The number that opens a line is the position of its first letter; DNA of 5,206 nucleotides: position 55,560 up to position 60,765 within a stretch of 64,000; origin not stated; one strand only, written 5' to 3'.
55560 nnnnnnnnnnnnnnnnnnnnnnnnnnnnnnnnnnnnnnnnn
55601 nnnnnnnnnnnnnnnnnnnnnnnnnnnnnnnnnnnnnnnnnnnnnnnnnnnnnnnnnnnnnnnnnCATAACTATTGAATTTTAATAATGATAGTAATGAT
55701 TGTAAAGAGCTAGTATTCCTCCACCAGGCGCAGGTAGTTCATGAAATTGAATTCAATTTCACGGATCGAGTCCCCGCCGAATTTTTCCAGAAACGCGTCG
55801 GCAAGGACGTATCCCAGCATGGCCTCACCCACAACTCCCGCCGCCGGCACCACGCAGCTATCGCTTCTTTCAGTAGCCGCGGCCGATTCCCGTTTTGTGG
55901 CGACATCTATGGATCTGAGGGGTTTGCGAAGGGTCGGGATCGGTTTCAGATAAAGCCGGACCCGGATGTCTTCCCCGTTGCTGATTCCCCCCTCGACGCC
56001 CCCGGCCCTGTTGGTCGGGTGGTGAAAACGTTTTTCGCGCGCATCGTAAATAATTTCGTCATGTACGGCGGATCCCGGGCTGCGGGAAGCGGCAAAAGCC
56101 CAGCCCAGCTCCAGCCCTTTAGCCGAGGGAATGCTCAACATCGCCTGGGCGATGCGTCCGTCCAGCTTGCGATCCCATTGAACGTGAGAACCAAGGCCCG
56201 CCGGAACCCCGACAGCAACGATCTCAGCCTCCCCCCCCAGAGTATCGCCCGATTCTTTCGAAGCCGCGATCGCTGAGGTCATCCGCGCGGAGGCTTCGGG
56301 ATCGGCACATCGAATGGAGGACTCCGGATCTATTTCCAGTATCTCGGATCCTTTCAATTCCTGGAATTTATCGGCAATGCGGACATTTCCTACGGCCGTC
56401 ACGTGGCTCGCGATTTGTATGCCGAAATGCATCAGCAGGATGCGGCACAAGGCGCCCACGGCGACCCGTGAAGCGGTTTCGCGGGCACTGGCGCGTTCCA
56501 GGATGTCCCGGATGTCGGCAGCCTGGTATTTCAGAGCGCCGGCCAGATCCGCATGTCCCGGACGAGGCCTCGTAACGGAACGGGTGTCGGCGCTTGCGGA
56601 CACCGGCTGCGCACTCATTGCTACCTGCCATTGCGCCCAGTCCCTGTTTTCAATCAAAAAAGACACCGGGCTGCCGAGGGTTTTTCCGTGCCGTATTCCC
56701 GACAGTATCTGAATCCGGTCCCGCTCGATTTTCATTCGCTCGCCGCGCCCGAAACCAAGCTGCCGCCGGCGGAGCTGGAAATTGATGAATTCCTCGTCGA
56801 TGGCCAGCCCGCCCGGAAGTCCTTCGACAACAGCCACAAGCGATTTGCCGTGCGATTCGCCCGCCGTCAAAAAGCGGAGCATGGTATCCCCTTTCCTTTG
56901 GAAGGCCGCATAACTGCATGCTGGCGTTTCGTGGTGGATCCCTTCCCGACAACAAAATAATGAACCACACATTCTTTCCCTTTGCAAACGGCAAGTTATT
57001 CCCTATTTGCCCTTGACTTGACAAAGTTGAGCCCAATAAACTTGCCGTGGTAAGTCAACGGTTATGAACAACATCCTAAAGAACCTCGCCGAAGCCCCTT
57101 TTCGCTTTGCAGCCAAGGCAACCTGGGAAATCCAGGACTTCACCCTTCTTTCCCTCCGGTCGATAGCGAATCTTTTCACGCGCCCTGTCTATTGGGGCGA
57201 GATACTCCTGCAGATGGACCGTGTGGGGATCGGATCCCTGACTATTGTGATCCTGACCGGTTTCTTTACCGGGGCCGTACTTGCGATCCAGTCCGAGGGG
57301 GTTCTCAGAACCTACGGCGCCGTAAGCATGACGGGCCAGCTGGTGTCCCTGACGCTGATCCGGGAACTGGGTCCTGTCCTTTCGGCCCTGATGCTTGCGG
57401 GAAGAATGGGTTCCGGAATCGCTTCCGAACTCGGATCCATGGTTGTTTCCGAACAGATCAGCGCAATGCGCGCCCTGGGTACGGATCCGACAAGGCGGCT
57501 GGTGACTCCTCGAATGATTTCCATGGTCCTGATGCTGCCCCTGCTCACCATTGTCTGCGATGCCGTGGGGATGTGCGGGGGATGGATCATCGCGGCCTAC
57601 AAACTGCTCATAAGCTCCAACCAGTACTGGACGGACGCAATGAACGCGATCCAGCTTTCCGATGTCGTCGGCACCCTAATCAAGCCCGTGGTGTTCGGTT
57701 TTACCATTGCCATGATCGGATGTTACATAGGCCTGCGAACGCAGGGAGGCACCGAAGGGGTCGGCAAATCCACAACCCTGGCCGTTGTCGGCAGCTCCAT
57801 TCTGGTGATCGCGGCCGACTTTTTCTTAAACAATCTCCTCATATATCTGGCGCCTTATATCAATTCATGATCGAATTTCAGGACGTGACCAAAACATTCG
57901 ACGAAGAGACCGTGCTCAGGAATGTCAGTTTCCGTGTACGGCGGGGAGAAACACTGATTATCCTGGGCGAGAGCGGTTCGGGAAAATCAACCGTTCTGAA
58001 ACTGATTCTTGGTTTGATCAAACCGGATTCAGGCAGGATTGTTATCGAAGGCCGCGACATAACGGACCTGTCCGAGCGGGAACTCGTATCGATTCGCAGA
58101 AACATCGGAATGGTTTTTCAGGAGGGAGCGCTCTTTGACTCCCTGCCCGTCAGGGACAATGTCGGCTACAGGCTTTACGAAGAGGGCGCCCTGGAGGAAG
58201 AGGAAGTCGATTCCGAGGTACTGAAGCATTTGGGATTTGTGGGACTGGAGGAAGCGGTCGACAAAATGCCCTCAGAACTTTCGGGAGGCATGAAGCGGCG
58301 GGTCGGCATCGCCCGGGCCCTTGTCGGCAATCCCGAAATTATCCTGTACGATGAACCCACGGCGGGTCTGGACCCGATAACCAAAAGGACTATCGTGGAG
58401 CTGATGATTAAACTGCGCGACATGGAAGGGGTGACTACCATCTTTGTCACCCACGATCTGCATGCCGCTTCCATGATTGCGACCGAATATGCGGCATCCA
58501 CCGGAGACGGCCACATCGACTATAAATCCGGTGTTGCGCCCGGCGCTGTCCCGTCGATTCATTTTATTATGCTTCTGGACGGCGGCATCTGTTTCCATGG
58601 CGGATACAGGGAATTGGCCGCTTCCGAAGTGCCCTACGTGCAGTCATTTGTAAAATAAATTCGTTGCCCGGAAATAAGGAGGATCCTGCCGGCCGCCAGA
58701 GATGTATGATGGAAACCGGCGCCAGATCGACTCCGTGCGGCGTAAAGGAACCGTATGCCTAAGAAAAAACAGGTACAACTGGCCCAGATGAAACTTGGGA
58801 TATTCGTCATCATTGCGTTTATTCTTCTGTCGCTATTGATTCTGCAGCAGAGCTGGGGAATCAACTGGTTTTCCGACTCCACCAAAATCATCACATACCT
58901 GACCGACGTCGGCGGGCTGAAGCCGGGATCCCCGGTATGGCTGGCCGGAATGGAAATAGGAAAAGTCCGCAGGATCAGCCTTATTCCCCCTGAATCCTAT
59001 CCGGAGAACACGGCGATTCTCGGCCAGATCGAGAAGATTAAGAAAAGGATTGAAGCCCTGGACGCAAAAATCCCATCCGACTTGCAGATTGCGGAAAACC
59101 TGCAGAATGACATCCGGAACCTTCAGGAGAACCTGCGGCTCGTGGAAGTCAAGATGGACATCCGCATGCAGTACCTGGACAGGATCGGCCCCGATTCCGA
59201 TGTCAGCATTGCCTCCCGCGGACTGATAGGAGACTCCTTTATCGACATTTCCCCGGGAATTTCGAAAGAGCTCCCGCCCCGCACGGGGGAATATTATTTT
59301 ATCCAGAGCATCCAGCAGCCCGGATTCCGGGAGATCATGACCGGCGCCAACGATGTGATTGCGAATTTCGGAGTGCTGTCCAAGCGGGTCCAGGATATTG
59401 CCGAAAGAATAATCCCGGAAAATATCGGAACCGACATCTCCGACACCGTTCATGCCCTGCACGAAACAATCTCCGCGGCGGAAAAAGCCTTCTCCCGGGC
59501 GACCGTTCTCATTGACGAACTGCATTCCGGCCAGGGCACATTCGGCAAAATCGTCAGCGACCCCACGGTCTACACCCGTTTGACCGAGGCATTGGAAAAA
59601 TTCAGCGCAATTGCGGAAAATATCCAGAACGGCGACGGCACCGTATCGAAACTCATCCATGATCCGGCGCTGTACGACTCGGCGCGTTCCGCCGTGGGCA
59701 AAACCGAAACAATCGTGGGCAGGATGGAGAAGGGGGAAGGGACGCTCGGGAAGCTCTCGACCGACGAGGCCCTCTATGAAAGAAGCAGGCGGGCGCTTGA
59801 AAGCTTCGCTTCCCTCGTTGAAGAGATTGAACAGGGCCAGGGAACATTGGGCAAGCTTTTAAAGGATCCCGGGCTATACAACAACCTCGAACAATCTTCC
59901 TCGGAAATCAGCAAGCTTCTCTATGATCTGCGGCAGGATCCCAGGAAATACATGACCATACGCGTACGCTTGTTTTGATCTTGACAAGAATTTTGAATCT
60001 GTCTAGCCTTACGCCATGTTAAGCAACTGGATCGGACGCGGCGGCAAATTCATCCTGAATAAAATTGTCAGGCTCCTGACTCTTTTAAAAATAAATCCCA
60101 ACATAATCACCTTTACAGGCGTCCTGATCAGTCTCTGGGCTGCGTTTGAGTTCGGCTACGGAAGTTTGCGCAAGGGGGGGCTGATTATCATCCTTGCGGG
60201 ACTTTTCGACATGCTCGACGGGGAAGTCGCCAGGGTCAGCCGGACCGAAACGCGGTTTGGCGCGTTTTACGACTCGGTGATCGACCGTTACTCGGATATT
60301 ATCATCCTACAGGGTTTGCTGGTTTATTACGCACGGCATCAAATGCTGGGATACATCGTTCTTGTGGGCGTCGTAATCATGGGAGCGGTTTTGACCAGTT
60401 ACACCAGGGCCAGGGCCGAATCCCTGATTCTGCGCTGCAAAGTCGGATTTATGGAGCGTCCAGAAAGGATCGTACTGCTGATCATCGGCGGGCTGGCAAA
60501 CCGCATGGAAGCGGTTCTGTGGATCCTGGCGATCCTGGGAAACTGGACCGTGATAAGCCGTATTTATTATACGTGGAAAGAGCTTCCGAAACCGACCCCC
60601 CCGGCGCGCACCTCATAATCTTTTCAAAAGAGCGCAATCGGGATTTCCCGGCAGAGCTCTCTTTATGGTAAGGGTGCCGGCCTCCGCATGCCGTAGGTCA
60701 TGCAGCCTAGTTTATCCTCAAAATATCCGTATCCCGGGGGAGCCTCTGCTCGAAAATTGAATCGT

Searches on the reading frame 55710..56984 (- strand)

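Call 37: search_protein_families(library=pfam, proteins=[window:55710-56984:-], max_evalue=0.0001)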
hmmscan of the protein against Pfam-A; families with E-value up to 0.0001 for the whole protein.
window:55710-56984:- (424 aa): 1 family
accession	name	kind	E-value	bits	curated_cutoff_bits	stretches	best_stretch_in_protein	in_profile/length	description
PF01264.26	Chorismate_synt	-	6.5e-114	380.5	27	1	36-399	1-327/327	Chorismate synthase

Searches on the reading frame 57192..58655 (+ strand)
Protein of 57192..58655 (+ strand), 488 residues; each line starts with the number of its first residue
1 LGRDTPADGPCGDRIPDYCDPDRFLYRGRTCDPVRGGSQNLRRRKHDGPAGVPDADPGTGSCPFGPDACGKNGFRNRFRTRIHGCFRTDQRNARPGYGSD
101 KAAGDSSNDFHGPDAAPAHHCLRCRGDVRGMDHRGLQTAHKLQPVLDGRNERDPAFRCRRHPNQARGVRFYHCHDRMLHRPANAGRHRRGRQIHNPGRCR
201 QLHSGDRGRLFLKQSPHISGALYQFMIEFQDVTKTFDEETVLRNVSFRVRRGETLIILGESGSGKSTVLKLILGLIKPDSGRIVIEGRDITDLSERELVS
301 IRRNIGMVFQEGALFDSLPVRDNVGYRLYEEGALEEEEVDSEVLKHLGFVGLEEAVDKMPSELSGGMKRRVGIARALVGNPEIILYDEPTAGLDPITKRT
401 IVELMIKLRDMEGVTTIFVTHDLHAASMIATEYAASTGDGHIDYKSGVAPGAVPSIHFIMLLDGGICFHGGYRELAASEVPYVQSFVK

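Call 37: search_protein_families(library=pfam, proteins=[window:57192-58655:+], max_evalue=0.0001)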
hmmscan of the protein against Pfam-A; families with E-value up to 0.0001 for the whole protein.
window:57192-58655:+ (488 aa): 2 families
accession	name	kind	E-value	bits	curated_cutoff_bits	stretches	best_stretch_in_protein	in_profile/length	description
PF00005.33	ABC_tran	-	1.8e-38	132.7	25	1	242-391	1-137/137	ABC transporter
PF13304.12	AAA_21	-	1.8e-08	35.2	27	1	346-423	221-300/304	AAA domain, putative AbiEii toxin, Type IV TA system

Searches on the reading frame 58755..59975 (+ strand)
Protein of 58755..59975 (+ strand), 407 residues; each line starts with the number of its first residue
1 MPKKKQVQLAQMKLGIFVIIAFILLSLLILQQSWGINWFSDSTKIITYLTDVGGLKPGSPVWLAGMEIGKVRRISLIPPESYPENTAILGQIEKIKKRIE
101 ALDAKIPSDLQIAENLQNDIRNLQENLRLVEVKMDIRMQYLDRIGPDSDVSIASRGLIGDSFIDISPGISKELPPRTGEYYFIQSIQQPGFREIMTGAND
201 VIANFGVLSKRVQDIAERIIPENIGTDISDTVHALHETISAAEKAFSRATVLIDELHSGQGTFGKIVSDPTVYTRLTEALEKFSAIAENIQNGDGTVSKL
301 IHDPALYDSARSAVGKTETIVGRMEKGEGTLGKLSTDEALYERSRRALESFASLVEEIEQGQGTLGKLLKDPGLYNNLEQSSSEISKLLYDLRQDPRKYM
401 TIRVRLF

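Call 37: search_protein_families(library=pfam, proteins=[window:58755-59975:+], max_evalue=0.0001)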
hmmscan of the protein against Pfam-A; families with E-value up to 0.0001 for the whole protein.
window:58755-59975:+ (407 aa): 1 family
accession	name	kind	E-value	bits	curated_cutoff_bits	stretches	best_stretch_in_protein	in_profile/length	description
PF02470.25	MlaD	-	5e-16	59.2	25.1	2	43-109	3-60/81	MlaD protein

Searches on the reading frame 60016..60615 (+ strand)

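Call 37: search_protein_families(library=pfam, proteins=[window:60016-60615:+], max_evalue=0.0001)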
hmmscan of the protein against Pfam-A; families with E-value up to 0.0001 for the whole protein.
window:60016-60615:+ (200 aa): 1 family
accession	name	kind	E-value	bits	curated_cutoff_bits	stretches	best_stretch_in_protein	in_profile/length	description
PF01066.26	CDP-OH_P_transf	-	5.2e-16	59.8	22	1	27-163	3-135/152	CDP-alcohol phosphatidyltransferase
